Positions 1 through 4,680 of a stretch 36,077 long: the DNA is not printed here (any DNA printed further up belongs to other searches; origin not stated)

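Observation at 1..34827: One uninterrupted >=34.8-kb ORF (>=11,609 codons) missing from the supplied ORF track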

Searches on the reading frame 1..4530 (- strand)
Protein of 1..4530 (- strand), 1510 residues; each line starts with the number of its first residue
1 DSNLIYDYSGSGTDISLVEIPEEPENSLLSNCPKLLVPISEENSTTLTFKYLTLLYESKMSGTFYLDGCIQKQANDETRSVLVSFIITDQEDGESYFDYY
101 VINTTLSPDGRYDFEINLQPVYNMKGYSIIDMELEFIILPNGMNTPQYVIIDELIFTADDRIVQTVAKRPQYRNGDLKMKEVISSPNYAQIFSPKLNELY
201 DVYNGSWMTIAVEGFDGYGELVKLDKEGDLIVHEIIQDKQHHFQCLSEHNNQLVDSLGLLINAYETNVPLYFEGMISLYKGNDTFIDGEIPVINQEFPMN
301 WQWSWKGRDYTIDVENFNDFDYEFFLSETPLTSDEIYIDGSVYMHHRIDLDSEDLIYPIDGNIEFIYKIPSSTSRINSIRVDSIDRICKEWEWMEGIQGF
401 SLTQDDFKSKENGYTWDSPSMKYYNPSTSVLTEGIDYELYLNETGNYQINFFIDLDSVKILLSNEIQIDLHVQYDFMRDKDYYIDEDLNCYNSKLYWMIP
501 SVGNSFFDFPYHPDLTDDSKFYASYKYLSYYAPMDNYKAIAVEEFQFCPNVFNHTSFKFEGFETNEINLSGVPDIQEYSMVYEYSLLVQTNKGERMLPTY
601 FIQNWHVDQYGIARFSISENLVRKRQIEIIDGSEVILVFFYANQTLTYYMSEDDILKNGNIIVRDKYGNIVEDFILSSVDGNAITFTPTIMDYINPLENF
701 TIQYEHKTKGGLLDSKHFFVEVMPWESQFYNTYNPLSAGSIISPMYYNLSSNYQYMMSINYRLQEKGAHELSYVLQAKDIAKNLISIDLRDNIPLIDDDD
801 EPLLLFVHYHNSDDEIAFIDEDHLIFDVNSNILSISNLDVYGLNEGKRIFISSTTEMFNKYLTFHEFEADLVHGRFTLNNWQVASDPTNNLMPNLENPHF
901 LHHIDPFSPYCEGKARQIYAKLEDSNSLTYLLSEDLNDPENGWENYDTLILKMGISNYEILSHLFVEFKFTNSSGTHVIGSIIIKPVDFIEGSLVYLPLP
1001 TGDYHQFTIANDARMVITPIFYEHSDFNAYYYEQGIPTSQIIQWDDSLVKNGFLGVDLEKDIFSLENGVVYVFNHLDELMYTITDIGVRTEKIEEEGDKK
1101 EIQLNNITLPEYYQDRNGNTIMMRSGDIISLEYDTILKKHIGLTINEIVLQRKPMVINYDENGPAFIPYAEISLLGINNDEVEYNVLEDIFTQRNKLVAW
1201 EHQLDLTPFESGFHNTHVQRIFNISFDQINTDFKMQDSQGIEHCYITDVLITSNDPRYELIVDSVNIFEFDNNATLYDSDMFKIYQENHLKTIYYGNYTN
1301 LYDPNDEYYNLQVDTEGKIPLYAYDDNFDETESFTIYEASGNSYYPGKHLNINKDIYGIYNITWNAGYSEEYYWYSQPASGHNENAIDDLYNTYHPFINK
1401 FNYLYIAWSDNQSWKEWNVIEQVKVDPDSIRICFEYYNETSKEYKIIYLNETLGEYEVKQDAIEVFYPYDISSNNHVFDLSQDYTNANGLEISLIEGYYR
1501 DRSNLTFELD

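Call 61: find_related_loci(query=A6, collection=metagenome_contigs, flank=10000)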
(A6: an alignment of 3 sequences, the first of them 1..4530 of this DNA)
Query A6 (1510 aa) in metagenome_contigs; peptide patterns used: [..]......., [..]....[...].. (x = any residue, [..] = any of these).
227 stretches matched a pattern; 10 encode a relative of the query (tblastn E <= 1e-3); 10 distinct loci.
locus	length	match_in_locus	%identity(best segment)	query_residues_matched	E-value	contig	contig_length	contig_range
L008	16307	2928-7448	43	5-1509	0e+0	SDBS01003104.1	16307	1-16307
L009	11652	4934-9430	42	1-1510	0e+0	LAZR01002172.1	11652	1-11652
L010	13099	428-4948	41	2-1508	0e+0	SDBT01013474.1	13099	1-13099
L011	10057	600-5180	41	1-1508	0e+0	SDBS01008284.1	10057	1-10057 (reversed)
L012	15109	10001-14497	42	2-1508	0e+0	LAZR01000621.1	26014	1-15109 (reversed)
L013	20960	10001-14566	40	5-1508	0e+0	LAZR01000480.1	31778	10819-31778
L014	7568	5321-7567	39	17-758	4e-159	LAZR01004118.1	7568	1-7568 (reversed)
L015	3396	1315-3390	40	2-687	2e-141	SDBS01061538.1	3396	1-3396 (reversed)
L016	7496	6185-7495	42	50-495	5e-92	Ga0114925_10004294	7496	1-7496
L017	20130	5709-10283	41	1-1507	0e+0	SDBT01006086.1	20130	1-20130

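Call 69: search_protein_families(library=pfam, proteins=[L017:18265-20130:+, L011:8055-9887:+, L013:19865-20677:+], max_evalue=0.01)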
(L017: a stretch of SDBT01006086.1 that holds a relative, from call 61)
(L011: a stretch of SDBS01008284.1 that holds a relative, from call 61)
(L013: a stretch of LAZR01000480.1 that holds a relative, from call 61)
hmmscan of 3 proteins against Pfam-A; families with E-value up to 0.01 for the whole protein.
L017:18265-20130:+ (622 aa): 9 families
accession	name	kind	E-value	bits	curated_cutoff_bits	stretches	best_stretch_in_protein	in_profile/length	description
PF03063.25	Prismane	-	1.9e-51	175.7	27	2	96-585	131-483/513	Prismane/CO dehydrogenase family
PF12838.12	Fer4_7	-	3.2e-07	31.1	27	1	342-395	1-52/52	4Fe-4S dicluster domain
PF13183.11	Fer4_8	-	1e-06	29.6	27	1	327-356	38-67/68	4Fe-4S dicluster domain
PF13534.11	Fer4_17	-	2.1e-06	28.6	22.2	1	321-357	24-60/61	4Fe-4S dicluster domain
PF13187.11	Fer4_9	-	2.7e-06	27.7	27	1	342-394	1-50/52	4Fe-4S dicluster domain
PF13237.11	Fer4_10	-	4.4e-06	27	25.5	1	340-391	6-52/53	4Fe-4S dicluster domain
PF00037.32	Fer4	-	0.00017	21.7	21.1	0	342-356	7-21/24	4Fe-4S binding domain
PF17179.9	Fer4_22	-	0.00047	21.4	27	0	379-394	79-94/95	4Fe-4S dicluster domain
PF25160.1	LdpA_Fe-S-bd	-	0.00081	19.6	27.6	0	379-391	26-38/49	LdpA Fe-S cluster-binding domain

L011:8055-9887:+ (611 aa): 0 families

L013:19865-20677:+ (271 aa): 10 families
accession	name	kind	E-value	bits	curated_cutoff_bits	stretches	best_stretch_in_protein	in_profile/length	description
PF12799.13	LRR_4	-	5.1e-33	112.8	27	6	75-115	3-44/44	Leucine Rich repeats (2 copies)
PF13855.12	LRR_8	-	5.7e-19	68.1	27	3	52-107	2-61/61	Leucine rich repeat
PF23598.1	LRR_14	-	8.8e-15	54.7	40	2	156-237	65-148/353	Leucine-rich repeat region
PF14580.12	LRR_9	-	1.7e-12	47.7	30.5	2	119-210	21-115/175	Leucine-rich repeat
PF23952.1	LRR_EndoS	-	1.2e-09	38.8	27.9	1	121-191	27-93/116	Endo-beta-N-acetylglucosaminidase EndoS LRR domain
PF00560.39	LRR_1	-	2.7e-06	26.8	20.6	0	162-176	1-17/23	Leucine Rich Repeat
PF25019.1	LRR_R13L1-DRL21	-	2.2e-05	24.8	27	0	152-213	63-125/127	R13L1/DRL21 LRRs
PF24048.1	LRR_NXF1-5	-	7.8e-05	22.7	30.5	0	114-169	51-110/142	NXF1/2/3/5 leucine-rich repeat domain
PF23211.1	LRR_LRWD1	-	0.0017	18.6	28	1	130-197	33-100/190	Leucine-rich repeat and WD repeat-containing protein 1, LRR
PF13516.12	LRR_6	-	0.0076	16.7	23.4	0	160-174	2-16/24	Leucine Rich repeat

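Call 71: search_protein_families(library=pfam, proteins=[L017:10050-13049:+, L017:13050-16049:+, L013:13790-16789:+, L013:16790-19789:+], max_evalue=0.1)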
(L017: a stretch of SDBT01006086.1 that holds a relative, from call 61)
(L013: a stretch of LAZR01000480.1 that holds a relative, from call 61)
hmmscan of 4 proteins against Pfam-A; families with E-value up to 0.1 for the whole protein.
L017:10050-13049:+ (1000 aa): 1 family
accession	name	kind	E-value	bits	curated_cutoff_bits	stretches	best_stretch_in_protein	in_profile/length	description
PF18584.7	SYCP2_SLD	-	0.052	14.4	26.5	0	834-905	14-89/112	Synaptonemal complex 2 Spt16M-like domain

L017:13050-16049:+ (1000 aa): 4 families
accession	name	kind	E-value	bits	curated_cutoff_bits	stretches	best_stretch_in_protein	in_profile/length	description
PF13518.12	HTH_28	-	0.0021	18.5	25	1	485-512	14-39/52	Helix-turn-helix domain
PF12728.13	HTH_17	-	0.0034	18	27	1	491-507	7-23/51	Helix-turn-helix domain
PF13384.12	HTH_23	-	0.0058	16.9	24.6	1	485-510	17-43/50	Homeodomain-like domain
PF08279.18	HTH_11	-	0.0083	16.4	25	1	478-511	8-41/55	HTH domain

L013:13790-16789:+ (1000 aa): 1 family
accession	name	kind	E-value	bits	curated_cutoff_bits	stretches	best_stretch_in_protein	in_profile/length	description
PF13797.11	Post_transc_reg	-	0.048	13.8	25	0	828-857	40-69/83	Post-transcriptional regulator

L013:16790-19789:+ (1000 aa): 1 family
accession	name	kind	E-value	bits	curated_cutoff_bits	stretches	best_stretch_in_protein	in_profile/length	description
PF14528.11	LAGLIDADG_3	-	0.0037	17.9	22.5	1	911-962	5-61/82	LAGLIDADG-like domain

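Call 82: search_protein_families(library=pfam, proteins=[L008:10899-12719:+, L010:8399-10720:+, L013:18017-19789:+, L017:13434-16049:+], max_evalue=0.1)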
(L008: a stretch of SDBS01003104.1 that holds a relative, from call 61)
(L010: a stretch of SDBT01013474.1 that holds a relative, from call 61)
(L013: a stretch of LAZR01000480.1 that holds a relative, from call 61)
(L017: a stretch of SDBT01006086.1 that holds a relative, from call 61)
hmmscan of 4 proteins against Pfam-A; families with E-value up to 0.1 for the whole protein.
L008:10899-12719:+ (607 aa): 3 families
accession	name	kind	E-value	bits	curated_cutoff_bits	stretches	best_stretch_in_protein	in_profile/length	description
PF00300.27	His_Phos_1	-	1.8e-21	77.1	21.7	1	487-596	85-193/194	Histidine phosphatase superfamily (branch 1)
PF02597.26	ThiS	-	3.2e-07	31.2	22.5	1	148-199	16-75/76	ThiS family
PF20776.3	SLS1_N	-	0.00056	20.9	24.4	0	413-458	29-68/97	SLS1 protein N-terminal domain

L010:8399-10720:+ (774 aa): 2 families
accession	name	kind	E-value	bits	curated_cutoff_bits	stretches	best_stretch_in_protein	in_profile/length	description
PF14528.11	LAGLIDADG_3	-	1.5e-10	41.6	22.5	1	397-462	2-69/82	LAGLIDADG-like domain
PF00961.24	LAGLIDADG_1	-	5e-05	24.6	23.1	2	402-477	1-83/102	LAGLIDADG endonuclease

L013:18017-19789:+ (591 aa): 1 family
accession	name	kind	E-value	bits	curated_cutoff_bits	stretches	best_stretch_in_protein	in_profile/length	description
PF14528.11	LAGLIDADG_3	-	0.0012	19.5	22.5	1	502-554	5-62/82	LAGLIDADG-like domain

L017:13434-16049:+ (872 aa): 5 families
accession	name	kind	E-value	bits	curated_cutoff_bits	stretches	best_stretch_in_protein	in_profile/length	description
PF13518.12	HTH_28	-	0.0018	18.8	25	1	357-384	14-39/52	Helix-turn-helix domain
PF12728.13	HTH_17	-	0.0027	18.4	27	1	363-379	7-23/51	Helix-turn-helix domain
PF13384.12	HTH_23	-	0.0048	17.1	24.6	1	357-382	17-43/50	Homeodomain-like domain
PF08279.18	HTH_11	-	0.008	16.5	25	1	350-383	8-41/55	HTH domain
PF13309.12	HTH_22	-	0.08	13.4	29.6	0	362-376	46-60/63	HTH domain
